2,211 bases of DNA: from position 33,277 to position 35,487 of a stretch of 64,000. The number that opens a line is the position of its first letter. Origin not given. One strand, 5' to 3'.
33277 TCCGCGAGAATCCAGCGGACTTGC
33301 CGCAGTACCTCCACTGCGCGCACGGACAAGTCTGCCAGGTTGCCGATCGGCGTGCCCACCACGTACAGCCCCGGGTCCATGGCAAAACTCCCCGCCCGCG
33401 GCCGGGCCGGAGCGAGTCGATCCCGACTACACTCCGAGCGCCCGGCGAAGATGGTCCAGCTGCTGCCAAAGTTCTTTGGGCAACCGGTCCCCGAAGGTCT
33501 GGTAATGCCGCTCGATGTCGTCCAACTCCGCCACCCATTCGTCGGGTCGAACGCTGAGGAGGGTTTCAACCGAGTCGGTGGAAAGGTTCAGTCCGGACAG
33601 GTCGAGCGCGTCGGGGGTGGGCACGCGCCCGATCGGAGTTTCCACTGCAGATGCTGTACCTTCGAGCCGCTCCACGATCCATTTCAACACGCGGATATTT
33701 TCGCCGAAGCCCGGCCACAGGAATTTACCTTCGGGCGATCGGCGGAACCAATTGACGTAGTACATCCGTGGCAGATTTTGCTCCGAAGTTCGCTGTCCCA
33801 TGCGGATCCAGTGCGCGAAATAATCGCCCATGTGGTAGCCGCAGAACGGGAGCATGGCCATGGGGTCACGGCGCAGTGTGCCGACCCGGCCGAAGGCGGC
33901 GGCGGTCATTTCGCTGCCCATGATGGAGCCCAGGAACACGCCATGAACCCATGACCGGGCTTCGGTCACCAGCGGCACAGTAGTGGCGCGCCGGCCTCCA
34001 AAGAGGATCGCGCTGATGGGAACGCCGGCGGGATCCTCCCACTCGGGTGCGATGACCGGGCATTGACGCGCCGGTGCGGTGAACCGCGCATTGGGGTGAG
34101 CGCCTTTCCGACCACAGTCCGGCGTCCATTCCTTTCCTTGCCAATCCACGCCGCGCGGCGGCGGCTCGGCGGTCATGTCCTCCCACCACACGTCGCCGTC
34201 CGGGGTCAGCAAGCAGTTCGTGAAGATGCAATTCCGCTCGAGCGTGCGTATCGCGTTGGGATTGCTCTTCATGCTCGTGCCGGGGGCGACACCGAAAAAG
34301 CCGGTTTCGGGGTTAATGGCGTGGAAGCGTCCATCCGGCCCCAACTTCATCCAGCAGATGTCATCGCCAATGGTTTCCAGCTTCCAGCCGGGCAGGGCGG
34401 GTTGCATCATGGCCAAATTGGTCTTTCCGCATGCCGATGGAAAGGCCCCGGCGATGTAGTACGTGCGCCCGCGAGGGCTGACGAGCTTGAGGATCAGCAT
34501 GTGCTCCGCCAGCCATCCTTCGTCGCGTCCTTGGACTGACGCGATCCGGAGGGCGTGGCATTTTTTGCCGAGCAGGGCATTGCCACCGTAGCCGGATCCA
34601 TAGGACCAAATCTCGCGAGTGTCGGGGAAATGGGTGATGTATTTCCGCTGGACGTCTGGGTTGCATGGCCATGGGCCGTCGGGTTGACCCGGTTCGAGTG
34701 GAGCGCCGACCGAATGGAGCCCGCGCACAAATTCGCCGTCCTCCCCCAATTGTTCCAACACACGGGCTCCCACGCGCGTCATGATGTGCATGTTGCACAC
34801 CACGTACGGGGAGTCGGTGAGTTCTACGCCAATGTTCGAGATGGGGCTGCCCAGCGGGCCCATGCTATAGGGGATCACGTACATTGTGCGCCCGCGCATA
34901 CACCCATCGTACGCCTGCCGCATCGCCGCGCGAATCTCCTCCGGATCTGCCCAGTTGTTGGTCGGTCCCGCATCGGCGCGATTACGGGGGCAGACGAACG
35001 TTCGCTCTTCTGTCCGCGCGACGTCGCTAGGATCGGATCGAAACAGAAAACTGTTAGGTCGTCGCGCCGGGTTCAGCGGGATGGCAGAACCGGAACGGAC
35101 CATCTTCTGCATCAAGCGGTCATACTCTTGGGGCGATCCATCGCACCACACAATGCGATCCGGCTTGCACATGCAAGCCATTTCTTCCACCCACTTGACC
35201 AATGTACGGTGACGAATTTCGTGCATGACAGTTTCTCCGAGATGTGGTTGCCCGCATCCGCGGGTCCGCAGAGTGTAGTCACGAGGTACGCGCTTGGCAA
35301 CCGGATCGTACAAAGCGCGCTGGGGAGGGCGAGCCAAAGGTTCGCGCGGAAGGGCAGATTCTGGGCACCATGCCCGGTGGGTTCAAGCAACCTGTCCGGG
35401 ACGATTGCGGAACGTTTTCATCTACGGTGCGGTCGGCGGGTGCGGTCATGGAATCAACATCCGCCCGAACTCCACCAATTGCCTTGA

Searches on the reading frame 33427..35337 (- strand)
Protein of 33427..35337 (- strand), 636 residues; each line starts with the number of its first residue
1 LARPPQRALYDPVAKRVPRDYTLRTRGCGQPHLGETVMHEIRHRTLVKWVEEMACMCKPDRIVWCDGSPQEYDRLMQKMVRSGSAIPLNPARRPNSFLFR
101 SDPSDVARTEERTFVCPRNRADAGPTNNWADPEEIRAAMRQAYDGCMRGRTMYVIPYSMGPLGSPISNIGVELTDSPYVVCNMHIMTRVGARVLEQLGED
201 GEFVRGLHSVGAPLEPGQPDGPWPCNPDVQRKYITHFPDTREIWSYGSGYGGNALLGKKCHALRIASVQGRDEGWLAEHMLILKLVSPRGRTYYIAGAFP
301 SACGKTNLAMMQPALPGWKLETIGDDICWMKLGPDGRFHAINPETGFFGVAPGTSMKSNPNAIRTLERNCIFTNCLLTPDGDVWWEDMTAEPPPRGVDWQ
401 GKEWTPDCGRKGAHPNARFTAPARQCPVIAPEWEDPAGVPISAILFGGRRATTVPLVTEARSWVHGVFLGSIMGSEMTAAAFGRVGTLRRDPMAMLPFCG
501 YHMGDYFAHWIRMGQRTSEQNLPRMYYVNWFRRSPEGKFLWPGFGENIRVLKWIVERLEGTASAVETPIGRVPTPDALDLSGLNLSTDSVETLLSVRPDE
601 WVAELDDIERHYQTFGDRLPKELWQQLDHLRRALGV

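Call 39: search_protein_families(library=pfam, proteins=[window:33427-35337:-], max_evalue=0.00001)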
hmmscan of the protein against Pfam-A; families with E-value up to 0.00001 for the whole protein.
window:33427-35337:- (636 aa): 2 families
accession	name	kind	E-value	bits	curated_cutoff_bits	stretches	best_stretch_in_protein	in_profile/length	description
PF00821.23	PEPCK_GTP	-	6.2e-172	571.7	23.8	1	275-631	1-355/357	Phosphoenolpyruvate carboxykinase C-terminal P-loop domain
PF17297.7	PEPCK_N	-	5.2e-101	337.2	23.8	1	48-271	1-218/218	Phosphoenolpyruvate carboxykinase N-terminal domain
